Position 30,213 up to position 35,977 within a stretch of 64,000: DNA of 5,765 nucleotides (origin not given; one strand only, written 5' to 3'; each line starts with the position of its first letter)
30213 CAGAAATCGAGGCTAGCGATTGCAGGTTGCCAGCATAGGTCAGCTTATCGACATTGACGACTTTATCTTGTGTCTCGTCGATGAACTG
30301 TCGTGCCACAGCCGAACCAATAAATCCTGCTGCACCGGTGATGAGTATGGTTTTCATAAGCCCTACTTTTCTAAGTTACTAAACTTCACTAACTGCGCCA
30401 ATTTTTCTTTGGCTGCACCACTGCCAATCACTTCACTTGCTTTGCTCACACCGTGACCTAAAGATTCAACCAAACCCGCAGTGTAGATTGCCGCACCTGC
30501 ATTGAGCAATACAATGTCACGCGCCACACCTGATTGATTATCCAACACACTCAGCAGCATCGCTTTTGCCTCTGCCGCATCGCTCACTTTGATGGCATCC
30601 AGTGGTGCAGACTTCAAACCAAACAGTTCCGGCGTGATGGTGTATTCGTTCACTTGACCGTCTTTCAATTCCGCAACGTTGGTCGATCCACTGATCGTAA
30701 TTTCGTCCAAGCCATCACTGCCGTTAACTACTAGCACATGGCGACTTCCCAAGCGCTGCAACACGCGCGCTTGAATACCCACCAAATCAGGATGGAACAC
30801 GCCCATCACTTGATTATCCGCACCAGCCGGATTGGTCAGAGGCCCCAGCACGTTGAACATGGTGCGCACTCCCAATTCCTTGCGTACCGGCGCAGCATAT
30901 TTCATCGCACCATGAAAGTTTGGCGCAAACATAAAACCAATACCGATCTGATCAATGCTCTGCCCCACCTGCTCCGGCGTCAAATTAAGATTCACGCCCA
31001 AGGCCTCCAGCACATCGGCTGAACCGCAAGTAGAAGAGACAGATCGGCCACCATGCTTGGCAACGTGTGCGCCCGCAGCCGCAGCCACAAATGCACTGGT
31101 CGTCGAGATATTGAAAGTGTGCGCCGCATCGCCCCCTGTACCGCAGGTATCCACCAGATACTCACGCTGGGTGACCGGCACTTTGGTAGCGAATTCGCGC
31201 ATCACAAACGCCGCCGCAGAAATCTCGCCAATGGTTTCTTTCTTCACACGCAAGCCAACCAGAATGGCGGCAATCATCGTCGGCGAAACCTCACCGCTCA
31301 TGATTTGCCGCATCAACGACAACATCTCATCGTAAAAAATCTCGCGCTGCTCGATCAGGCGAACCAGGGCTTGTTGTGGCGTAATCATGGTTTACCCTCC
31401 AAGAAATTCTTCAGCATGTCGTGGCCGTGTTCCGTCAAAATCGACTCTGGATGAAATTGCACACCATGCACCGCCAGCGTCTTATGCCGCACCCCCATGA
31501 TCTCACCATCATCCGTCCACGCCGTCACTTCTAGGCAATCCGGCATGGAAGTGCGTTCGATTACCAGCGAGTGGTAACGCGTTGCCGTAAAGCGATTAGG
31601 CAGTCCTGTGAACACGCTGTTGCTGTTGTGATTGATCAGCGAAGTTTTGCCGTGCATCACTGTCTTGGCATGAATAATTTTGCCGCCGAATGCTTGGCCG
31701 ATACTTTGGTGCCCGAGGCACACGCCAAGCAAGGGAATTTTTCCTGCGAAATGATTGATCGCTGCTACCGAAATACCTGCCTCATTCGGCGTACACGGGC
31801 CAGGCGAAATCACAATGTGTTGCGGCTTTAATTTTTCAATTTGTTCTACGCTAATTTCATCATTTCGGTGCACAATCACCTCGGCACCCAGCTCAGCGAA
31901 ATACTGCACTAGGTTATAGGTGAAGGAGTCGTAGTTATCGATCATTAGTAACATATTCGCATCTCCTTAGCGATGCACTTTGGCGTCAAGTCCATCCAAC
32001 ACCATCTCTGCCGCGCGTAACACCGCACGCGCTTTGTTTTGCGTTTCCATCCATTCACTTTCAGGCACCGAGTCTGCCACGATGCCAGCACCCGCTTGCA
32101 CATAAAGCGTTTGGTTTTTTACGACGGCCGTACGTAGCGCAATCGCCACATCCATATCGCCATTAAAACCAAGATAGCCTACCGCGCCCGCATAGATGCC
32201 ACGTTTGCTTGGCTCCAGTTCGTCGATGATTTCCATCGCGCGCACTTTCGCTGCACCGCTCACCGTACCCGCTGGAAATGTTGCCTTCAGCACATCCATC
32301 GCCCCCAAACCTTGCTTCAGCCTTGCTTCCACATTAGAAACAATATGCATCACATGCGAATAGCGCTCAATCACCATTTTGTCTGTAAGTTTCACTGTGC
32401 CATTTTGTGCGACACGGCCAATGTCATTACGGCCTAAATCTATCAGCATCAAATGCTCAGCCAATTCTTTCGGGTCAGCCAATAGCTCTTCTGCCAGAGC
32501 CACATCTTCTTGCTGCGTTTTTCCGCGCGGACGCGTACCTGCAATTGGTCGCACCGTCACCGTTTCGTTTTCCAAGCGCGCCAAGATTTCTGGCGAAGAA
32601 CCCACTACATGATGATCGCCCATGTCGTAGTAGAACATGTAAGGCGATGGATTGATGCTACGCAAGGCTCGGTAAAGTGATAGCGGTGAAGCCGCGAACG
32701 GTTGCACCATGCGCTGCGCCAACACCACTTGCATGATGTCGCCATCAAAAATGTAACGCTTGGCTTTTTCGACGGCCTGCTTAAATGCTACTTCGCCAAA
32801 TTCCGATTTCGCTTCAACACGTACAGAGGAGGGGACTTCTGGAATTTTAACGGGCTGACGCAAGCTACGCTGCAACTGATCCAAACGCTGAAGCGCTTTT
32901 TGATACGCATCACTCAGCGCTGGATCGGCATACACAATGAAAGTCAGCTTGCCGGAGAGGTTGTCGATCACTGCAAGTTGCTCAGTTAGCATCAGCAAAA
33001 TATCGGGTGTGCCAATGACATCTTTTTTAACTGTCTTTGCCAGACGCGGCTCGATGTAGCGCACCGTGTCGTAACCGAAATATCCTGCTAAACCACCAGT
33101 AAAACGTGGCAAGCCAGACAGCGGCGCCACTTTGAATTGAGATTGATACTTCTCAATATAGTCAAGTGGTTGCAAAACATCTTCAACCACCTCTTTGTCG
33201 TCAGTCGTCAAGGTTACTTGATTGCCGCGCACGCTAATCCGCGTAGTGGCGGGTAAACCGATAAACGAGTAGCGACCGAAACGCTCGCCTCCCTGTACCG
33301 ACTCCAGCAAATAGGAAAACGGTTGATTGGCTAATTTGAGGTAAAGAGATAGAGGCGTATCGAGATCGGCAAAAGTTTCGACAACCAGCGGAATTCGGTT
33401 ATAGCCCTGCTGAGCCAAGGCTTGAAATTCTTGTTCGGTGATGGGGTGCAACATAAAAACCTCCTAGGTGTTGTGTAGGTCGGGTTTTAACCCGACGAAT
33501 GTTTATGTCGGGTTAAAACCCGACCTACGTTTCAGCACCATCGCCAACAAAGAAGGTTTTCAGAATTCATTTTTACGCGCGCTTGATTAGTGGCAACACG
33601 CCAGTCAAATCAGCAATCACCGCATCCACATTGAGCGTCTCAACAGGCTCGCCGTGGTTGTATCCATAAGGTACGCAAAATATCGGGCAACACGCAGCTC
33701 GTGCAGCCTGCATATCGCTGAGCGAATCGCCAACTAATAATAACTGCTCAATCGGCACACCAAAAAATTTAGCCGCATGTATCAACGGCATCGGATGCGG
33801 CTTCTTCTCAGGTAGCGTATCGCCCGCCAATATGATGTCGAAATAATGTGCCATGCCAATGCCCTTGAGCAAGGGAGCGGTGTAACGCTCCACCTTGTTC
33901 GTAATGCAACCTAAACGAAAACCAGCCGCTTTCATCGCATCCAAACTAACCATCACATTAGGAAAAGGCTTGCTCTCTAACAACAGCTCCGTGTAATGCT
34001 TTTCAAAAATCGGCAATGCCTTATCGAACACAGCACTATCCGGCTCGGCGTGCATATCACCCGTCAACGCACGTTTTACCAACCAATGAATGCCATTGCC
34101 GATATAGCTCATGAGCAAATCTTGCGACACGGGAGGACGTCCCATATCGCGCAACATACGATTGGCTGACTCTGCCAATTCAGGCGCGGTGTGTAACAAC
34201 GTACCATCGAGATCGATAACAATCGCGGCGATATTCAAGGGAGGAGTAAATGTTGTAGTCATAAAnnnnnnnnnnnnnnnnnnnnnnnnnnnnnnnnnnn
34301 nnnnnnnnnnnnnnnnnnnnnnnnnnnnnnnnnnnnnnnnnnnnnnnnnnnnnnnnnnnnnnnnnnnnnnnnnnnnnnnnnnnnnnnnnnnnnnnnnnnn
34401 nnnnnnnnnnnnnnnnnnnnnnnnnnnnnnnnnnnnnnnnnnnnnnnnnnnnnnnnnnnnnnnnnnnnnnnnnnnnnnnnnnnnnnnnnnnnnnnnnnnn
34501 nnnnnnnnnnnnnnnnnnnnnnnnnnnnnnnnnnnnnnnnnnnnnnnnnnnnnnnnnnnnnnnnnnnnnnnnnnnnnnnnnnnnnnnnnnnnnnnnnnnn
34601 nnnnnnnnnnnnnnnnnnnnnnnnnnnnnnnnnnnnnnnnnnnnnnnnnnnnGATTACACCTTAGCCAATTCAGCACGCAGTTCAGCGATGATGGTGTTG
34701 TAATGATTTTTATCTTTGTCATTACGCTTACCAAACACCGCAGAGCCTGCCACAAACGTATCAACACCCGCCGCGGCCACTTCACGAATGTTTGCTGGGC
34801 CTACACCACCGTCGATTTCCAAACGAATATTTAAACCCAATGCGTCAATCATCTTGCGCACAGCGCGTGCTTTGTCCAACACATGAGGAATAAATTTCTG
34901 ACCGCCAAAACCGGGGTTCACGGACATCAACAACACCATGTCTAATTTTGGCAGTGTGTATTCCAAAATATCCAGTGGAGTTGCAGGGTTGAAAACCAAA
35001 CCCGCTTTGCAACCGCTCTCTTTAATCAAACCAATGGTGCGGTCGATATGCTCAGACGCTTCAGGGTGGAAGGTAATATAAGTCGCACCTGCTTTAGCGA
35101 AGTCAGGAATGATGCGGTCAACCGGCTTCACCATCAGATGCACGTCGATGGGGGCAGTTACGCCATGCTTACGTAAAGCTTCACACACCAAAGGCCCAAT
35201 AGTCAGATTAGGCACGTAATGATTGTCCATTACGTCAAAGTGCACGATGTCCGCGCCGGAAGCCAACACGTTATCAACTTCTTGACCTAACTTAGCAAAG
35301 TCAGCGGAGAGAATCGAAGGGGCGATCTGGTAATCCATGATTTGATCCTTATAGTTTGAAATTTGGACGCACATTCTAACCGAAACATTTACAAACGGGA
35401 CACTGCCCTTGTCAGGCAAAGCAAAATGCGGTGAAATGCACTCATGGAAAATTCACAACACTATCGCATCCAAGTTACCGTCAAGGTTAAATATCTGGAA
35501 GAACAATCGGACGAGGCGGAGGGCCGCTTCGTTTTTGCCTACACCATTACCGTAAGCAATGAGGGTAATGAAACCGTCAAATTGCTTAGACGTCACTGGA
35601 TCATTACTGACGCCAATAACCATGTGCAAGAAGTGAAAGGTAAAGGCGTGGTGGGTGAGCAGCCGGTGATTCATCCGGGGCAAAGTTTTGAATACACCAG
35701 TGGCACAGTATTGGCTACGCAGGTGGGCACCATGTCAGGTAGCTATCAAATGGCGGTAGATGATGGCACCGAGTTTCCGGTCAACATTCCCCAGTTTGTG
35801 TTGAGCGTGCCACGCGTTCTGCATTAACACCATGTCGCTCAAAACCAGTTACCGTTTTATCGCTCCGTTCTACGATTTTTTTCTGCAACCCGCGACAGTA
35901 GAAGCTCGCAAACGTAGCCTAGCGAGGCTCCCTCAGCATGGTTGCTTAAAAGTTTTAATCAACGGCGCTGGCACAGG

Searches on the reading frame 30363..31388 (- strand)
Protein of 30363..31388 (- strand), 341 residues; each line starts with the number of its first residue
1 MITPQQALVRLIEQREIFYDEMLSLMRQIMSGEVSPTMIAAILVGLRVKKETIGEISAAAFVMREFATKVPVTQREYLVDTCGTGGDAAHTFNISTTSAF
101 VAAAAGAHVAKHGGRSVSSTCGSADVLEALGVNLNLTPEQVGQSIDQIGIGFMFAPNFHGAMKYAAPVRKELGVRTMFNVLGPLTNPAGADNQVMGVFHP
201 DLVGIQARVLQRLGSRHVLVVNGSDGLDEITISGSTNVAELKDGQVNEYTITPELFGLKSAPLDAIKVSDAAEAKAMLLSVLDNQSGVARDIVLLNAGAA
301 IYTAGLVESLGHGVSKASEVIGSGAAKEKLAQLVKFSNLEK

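Call 6: search_protein_families(library=pfam, proteins=[window:30363-31388:-], max_evalue=0.001)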
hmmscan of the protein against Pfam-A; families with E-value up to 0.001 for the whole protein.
window:30363-31388:- (341 aa): 2 families
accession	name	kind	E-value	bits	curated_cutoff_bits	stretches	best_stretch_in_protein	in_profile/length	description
PF00591.27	Glycos_transf_3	-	1e-96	323.9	27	1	76-326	2-252/253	Glycosyl transferase family, a/b domain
PF02885.22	Glycos_trans_3N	-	5.8e-17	61.6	26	1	6-67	2-63/63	Glycosyl transferase family, helical bundle domain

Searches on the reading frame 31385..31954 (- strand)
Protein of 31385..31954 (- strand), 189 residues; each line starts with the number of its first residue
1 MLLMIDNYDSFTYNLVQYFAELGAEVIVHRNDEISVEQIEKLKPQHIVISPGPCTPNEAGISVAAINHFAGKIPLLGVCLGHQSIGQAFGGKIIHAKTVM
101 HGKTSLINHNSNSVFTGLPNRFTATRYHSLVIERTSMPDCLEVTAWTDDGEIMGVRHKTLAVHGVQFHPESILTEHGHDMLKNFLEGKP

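Call 6: search_protein_families(library=pfam, proteins=[window:31385-31954:-], max_evalue=0.001)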
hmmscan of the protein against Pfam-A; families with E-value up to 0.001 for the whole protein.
window:31385-31954:- (189 aa): 2 families
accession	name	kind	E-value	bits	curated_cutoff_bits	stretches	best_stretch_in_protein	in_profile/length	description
PF00117.34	GATase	-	6.5e-65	218.8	22.8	1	3-185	1-187/190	Glutamine amidotransferase class-I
PF07722.19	Peptidase_C26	-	2.1e-11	44.4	20.5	1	69-170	102-219/219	Peptidase C26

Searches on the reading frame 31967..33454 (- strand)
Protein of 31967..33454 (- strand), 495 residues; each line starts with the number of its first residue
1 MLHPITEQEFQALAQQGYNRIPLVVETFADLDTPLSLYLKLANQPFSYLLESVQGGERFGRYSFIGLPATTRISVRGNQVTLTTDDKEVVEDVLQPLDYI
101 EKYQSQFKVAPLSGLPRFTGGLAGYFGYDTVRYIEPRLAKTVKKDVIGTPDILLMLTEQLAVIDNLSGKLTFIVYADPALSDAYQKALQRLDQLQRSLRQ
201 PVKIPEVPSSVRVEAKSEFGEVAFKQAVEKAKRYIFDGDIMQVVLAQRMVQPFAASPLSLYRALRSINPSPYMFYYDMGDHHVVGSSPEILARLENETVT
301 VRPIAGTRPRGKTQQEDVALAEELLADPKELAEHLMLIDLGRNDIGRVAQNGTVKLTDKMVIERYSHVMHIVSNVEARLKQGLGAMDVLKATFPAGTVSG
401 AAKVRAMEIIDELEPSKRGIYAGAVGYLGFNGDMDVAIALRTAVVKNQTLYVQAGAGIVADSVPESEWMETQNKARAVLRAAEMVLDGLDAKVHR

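Call 6: search_protein_families(library=pfam, proteins=[window:31967-33454:-], max_evalue=0.001)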
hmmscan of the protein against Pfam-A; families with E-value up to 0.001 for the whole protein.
window:31967-33454:- (495 aa): 2 families
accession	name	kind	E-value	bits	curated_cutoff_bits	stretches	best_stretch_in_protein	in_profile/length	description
PF00425.24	Chorismate_bind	-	4.6e-94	315.2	27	1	223-474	4-257/257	chorismate binding enzyme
PF04715.19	Anth_synt_I_N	-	9.7e-36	123.5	23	1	30-171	1-139/140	Anthranilate synthase component I, N terminal region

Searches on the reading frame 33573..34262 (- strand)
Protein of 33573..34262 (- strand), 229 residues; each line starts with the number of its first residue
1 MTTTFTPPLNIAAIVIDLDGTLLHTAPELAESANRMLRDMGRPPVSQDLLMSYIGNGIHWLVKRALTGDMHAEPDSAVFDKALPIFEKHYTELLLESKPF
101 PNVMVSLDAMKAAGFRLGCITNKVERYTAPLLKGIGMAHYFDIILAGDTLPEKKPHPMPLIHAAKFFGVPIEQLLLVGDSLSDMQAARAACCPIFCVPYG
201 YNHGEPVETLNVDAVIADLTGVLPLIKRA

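Call 16: search_protein_families(library=pfam, proteins=[window:33573-34262:-], max_evalue=0.001)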
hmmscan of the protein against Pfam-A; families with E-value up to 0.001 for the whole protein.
window:33573-34262:- (229 aa): 4 families
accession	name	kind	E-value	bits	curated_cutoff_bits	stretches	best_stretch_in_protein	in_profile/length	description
PF13419.12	HAD_2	-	3.7e-29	102.5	23.8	1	14-194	1-175/178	Haloacid dehalogenase-like hydrolase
PF00702.32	Hydrolase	-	1.2e-25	91.4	26.4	1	11-190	1-190/191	haloacid dehalogenase-like hydrolase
PF12710.13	HAD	-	3.5e-07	31.3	27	1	14-188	1-189/189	haloacid dehalogenase-like hydrolase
PF13242.12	Hydrolase_like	-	2.5e-06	27.7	22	1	154-220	4-73/75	HAD-hyrolase-like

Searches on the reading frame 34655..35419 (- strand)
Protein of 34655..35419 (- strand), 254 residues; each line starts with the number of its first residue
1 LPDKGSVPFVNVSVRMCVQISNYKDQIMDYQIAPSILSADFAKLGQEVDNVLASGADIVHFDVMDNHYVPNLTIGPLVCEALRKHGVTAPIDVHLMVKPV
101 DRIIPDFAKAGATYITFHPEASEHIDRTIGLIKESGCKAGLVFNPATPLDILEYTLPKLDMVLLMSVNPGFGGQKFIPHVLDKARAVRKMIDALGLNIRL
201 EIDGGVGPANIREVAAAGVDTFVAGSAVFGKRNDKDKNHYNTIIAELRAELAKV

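Call 16: search_protein_families(library=pfam, proteins=[window:34655-35419:-], max_evalue=0.001)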
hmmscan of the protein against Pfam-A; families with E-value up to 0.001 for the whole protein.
window:34655-35419:- (254 aa): 2 families
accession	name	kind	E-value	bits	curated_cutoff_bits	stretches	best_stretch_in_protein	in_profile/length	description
PF00834.25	Ribul_P_3_epim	-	2.2e-89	298.5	21.1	1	31-229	1-198/198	Ribulose-phosphate 3 epimerase family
PF01729.25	QRPTase_C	-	0.00015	22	23.1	0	185-228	115-158/169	Quinolinate phosphoribosyl transferase, C-terminal domain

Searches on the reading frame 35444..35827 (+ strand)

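Call 16: search_protein_families(library=pfam, proteins=[window:35444-35827:+], max_evalue=0.001)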
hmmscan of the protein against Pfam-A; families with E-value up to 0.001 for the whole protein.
window:35444-35827:+ (127 aa): 1 family
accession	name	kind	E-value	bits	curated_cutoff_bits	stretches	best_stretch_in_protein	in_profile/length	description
PF04379.20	DUF525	-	1.7e-38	131.2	27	1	19-104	1-86/87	ApaG domain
